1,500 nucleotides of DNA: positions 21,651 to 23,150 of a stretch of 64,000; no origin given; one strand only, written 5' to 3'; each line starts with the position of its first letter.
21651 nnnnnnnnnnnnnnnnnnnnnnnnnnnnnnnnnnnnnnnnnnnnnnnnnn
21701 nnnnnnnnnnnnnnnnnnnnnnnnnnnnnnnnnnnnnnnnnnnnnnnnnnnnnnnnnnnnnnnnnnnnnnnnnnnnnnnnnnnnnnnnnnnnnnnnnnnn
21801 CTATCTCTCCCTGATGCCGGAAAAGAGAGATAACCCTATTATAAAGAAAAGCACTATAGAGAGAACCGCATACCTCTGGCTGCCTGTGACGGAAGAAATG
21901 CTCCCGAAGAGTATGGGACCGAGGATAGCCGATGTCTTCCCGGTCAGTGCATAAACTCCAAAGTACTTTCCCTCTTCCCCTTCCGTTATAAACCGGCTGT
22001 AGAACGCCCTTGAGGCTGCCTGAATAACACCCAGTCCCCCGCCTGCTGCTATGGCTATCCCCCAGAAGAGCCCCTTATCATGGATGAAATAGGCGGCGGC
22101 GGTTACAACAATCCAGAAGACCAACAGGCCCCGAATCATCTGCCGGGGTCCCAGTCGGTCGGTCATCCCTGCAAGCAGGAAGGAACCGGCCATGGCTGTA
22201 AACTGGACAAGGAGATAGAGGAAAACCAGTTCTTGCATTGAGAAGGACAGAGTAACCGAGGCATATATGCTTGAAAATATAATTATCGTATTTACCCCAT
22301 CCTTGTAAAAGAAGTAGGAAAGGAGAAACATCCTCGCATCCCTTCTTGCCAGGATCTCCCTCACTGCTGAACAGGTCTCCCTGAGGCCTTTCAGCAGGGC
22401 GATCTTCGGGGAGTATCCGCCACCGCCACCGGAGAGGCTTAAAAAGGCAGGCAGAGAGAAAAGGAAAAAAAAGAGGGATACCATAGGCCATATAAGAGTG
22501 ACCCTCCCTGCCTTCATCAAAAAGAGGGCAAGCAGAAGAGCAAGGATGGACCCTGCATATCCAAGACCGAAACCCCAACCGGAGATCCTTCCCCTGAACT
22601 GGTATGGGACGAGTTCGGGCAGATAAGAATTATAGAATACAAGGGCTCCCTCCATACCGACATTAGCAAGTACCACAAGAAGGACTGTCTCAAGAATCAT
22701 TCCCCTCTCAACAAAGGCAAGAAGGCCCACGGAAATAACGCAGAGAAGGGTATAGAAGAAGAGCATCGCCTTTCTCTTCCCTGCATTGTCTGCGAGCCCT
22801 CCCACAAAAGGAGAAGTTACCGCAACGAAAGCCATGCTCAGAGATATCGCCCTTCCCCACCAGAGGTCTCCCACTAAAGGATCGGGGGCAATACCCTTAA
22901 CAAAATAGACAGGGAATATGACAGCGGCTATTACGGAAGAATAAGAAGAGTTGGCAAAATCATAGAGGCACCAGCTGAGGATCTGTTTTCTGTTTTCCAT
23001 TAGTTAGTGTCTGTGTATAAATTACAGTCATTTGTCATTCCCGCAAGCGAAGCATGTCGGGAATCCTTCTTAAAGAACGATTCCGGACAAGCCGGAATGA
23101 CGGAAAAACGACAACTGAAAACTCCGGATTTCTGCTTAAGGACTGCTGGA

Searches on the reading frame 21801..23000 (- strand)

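Call 26: search_protein_families(library=pfam, proteins=[window:21801-23000:-], max_evalue=0.0001)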
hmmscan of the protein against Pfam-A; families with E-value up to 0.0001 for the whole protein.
window:21801-23000:- (399 aa): 3 families
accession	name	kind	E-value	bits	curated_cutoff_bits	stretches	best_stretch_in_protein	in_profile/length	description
PF11700.14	ATG22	-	2e-51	175.7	24.1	2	136-395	190-471/482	Vacuole effluxer Atg22 like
PF07690.21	MFS_1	-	9.4e-26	91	33.4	2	23-362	13-347/347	Major Facilitator Superfamily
PF13347.12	MFS_2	-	6.5e-07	28.7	27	0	123-373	118-385/427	MFS/sugar transport protein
